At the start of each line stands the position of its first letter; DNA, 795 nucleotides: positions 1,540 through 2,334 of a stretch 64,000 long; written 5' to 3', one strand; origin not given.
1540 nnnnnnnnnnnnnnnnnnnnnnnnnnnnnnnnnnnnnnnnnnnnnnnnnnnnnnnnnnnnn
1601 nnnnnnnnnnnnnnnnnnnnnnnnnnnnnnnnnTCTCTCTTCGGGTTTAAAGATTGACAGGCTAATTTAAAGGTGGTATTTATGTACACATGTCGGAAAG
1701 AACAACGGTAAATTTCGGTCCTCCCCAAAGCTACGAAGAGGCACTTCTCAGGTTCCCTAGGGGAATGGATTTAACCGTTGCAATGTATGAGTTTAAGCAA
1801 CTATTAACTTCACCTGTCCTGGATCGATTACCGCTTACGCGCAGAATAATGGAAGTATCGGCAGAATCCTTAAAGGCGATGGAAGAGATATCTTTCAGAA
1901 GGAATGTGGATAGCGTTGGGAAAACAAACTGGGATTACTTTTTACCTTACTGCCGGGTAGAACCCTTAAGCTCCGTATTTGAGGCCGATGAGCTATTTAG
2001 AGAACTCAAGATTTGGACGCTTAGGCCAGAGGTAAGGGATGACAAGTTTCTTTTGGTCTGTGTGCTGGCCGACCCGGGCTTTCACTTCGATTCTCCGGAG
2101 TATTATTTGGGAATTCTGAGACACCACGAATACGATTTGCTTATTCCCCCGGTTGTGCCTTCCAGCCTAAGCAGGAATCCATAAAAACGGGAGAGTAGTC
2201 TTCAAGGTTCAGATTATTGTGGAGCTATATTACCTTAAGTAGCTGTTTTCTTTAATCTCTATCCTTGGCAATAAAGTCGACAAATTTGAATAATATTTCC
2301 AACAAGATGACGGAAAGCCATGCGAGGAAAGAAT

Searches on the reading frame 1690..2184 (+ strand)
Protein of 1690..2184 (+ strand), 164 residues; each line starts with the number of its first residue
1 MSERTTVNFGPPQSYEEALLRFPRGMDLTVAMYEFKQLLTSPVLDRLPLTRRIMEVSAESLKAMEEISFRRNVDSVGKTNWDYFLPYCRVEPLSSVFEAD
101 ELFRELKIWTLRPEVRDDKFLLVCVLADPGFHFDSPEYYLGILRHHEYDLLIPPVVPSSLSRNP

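Call 3: search_protein_families(library=pfam, proteins=[window:1690-2184:+], max_evalue=0.1)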
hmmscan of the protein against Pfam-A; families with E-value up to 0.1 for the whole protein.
window:1690-2184:+ (164 aa): 0 families

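Call 60: find_encoding_contigs(protein=window:1690-2184:+, flank=9000, max_places=6)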
Protein window:1690-2184:+ (164 aa): 5 contigs read that carry it; 4 places shown.
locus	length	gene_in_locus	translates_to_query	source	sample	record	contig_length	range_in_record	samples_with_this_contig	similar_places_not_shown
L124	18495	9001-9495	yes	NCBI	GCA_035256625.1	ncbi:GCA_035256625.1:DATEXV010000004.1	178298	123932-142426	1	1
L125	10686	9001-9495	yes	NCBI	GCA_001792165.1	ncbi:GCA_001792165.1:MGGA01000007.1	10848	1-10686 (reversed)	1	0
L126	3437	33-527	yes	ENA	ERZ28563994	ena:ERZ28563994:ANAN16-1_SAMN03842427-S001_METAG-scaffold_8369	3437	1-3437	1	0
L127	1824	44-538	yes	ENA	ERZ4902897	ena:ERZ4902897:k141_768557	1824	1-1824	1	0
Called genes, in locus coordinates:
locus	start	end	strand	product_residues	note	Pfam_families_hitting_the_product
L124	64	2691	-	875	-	PF00521:DNA_topoisoIV, PF03989:DNA_gyraseA_C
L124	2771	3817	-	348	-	PF00438:S-AdoMet_synt_N, PF02772:S-AdoMet_synt_M, PF02773:S-AdoMet_synt_C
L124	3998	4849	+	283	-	-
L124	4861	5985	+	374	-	PF03816:LytR_cpsA_psr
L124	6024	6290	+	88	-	-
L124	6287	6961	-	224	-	PF12705:PDDEXK_1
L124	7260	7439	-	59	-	-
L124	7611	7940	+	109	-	PF00076:RRM_1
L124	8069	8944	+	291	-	PF02645:DegV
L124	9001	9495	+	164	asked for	-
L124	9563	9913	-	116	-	-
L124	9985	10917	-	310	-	PF18899:DUF5655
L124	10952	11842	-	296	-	-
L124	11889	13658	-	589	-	PF09491:RE_AlwI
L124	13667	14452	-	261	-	PF01555:N6_N4_Mtase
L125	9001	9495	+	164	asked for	-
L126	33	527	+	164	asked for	-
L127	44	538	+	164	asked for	-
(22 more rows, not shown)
